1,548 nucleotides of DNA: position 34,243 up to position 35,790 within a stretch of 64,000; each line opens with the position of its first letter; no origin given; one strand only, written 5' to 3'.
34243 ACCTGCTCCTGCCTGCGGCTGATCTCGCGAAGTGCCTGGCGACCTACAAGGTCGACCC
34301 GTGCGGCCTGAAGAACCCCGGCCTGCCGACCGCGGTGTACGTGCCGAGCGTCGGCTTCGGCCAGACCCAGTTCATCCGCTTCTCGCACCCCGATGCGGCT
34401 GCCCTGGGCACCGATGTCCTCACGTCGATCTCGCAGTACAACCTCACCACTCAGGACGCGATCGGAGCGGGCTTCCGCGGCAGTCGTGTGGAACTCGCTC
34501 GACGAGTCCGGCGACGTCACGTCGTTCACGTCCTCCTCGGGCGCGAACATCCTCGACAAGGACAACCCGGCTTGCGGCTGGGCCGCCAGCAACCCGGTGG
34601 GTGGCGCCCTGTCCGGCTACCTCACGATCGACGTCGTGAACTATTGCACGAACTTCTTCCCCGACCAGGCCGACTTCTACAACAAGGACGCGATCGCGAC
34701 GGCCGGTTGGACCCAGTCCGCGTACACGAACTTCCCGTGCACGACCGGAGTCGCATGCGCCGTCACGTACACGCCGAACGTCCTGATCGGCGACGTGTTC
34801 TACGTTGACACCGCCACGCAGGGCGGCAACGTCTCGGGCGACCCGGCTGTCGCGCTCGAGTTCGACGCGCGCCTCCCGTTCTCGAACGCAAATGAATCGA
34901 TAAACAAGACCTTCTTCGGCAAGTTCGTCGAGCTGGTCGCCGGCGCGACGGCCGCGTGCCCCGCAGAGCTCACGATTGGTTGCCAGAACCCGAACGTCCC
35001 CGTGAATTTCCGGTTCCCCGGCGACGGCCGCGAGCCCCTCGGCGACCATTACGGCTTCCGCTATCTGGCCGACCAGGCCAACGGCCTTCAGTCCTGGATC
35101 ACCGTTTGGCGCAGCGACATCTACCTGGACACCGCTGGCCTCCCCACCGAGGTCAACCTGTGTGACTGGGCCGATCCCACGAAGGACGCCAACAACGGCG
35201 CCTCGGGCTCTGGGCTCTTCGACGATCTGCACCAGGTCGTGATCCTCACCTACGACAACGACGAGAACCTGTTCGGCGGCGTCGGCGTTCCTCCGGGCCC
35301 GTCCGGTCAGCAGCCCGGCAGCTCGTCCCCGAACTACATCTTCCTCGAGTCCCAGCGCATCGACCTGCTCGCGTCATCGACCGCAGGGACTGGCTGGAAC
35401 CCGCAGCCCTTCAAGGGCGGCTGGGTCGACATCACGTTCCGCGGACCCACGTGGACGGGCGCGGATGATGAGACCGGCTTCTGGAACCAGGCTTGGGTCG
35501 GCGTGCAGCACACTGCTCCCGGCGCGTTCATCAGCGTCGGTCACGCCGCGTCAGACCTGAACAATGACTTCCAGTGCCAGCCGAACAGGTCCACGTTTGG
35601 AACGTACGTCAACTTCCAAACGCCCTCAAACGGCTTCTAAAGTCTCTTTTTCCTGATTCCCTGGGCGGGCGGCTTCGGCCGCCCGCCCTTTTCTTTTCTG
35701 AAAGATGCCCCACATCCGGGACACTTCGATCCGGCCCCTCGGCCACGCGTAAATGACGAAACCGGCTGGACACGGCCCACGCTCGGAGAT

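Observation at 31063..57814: Large cell-surface glycan locus with giant secreted proteins embedded between wzm and wzt: a candidate surface-protein O-glycosylation system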

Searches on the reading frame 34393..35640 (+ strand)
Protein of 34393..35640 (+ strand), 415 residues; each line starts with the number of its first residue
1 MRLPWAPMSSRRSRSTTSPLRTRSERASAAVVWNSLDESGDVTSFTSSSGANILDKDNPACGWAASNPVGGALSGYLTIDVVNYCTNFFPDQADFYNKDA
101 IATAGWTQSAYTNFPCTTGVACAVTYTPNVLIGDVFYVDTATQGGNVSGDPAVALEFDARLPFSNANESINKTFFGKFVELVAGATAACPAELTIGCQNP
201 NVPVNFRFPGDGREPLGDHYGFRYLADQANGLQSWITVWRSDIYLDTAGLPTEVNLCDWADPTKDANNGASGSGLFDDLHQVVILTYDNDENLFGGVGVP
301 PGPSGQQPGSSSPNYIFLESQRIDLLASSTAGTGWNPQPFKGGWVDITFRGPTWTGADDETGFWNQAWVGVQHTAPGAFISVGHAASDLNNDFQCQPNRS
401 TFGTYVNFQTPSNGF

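Call 5: search_protein_families(library=pfam, proteins=[window:34393-35640:+], max_evalue=0.01)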
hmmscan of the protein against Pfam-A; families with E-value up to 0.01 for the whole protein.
window:34393-35640:+ (415 aa): 0 families

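Call 18: search_protein_families(library=ncbifam, proteins=[window:34483-35640:+], max_evalue=0.01)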
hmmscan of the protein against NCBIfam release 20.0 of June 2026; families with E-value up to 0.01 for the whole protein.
window:34483-35640:+ (385 aa): 0 families

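Call 72: find_homologous_proteins(query=window:34483-35640:+, max_evalue=0.001)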
Query window:34483-35640:+ (385 aa): 293 proteins with E <= 0.001 among 5069 candidates; the best 120 are listed.
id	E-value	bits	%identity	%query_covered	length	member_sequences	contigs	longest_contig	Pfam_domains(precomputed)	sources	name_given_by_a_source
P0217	2.9e-265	898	100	100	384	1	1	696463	-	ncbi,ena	-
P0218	1.2e-199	682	79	98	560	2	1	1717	-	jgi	jgi:hypothetical protein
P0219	7.1e-191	653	78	98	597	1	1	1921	-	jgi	jgi:hypothetical protein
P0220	2.2e-190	651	77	99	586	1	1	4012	-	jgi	jgi:hypothetical protein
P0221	1.4e-189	649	76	98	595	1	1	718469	-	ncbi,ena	-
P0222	4.7e-183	627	75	96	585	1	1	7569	-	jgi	jgi:hypothetical protein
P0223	2.3e-182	625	75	98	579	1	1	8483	-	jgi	jgi:hypothetical protein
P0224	1.6e-180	619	75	98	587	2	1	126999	-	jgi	jgi:hypothetical protein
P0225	2.7e-180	618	74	99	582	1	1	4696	-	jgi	jgi:hypothetical protein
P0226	1.5e-179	616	74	98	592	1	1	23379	-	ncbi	ncbi:MAG: hypothetical protein ACHQM4_03010, partial [Thermoanaerobaculia bacterium]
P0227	4.9e-173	594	71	98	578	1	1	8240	-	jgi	jgi:hypothetical protein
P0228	3.8e-171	588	71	100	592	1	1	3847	-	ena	-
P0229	4.9e-171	588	72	95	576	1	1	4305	-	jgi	jgi:hypothetical protein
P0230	3.2e-170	585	71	98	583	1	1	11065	-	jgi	jgi:hypothetical protein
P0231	1.4e-169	583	75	92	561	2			-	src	-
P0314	1.1e-100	356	51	95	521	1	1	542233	-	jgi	jgi:hypothetical protein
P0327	5.5e-94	334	49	95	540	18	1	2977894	-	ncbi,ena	-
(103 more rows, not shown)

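Call 73: find_encoding_contigs(protein=P0327, flank=10000, max_places=1)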
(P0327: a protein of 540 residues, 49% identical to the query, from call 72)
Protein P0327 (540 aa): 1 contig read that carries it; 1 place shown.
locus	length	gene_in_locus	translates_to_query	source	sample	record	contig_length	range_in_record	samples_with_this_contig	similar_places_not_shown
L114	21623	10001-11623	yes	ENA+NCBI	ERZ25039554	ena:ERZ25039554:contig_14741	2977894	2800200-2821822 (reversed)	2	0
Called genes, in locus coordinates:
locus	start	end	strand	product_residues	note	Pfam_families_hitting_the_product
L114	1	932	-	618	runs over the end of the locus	PF13620:CarboxypepD_reg (faint)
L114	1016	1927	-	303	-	PF01619:Pro_dh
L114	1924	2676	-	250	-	PF18912:DZR_2, PF00156:Pribosyltran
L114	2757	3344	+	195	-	-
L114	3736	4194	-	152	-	PF12802:MarR_2 (weak), PF13404:HTH_AsnC-type, PF13412:HTH_24, PF24034:DUF7343 (weak), PF01047:MarR, PF01037:AsnC_trans_reg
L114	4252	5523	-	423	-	PF00483:NTP_transferase, PF24894:Hexapep_GlmU, PF25247:LbH_GLGC (faint), PF25084:LbH_EIF2B (faint)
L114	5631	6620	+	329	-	PF00226:DnaJ, PF01556:DnaJ_C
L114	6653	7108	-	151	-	PF13744:HTH_37 (weak), PF12844:HTH_19, PF13443:HTH_26, PF13560:HTH_31, PF01381:HTH_3, PF22495:HTH_92 (weak)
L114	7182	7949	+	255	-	PF01061:ABC2_membrane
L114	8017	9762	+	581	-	PF01839:FG-GAP (faint), PF13517:FG-GAP_3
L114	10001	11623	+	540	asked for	-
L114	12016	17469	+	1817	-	PF00801:PKD, PF18911:PKD_4, PF00801:PKD (weak), PF18911:PKD_4 (weak)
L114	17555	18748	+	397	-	PF00005:ABC_tran, PF14524:Wzt_C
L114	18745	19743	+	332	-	PF20706:GT4-conflict (faint), PF13692:Glyco_trans_1_4, PF00534:Glycos_transf_1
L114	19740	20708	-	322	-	PF13527:Acetyltransf_9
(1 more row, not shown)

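Call 74: find_encoding_contigs(protein=P0314, flank=10000, max_places=1)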
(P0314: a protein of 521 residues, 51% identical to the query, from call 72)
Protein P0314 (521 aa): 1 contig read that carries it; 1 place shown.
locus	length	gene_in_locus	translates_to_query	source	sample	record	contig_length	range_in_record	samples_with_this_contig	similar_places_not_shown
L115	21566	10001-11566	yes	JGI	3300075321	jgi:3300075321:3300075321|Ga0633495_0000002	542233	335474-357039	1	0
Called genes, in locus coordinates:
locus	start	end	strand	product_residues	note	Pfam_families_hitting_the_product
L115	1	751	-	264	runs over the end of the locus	PF18912:DZR_2 (weak), PF00156:Pribosyltran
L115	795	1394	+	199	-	PF13505:OMP_b-brl (weak)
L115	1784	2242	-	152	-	PF01047:MarR (weak), PF12802:MarR_2 (weak), PF13404:HTH_AsnC-type, PF13412:HTH_24, PF01037:AsnC_trans_reg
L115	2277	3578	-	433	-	PF00483:NTP_transferase, PF25084:LbH_EIF2B (weak), PF24894:Hexapep_GlmU, PF25247:LbH_GLGC (faint)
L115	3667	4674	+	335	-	PF00226:DnaJ, PF01556:DnaJ_C, PF27659:CHP02642 (weak)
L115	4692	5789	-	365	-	-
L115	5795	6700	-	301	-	PF13424:TPR_12 (faint)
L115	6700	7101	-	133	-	PF13744:HTH_37 (weak), PF13560:HTH_31, PF01381:HTH_3, PF12844:HTH_19, PF13443:HTH_26, PF22495:HTH_92 (weak)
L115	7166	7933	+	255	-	PF01061:ABC2_membrane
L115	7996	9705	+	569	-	PF01839:FG-GAP (faint), PF12256:TcdB_toxin_midN (faint), PF13517:FG-GAP_3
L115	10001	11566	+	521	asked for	-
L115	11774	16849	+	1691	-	-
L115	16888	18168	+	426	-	PF00005:ABC_tran, PF14524:Wzt_C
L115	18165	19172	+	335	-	PF20706:GT4-conflict (weak), PF00534:Glycos_transf_1, PF13692:Glyco_trans_1_4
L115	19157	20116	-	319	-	PF13527:Acetyltransf_9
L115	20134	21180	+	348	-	PF00535:Glycos_transf_2, PF12804:NTP_transf_3 (weak), PF13641:Glyco_tranf_2_3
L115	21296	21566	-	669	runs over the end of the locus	PF00535:Glycos_transf_2, PF13641:Glyco_tranf_2_3, PF13632:Glyco_trans_2_3, PF20706:GT4-conflict (weak), PF00534:Glycos_transf_1, PF13692:Glyco_trans_1_4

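Call 92: search_protein_representatives(protein=window:34483-35640:+)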
Query: 385 residues. Proteins with E-value up to 0.001 (for the whole library): 76; up to 1e-10: 52; up to 1e-30: 34. The best 76 are listed.
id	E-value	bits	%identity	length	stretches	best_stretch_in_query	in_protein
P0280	1.6e-121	422.9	62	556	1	2-371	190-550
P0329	1.4e-93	330.9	52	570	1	2-381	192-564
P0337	7.1e-86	305.5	55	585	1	3-368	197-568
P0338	1.2e-85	304.8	57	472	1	2-346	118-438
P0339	2.9e-82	293.6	55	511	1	2-368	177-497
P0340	2.9e-79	283.7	55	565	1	3-366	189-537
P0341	2.8e-78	280.5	50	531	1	2-369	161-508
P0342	1.9e-76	274.5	73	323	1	41-271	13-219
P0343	3.5e-66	240.7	52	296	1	102-368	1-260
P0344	3.9e-66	240.5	51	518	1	2-368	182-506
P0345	6.2e-66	239.8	46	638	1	4-369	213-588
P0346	2.0e-64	234.8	70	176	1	231-379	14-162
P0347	1.6e-59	218.7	49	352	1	18-368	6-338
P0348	6.6e-58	213.4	49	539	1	2-368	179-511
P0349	1.3e-57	212.4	51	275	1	52-281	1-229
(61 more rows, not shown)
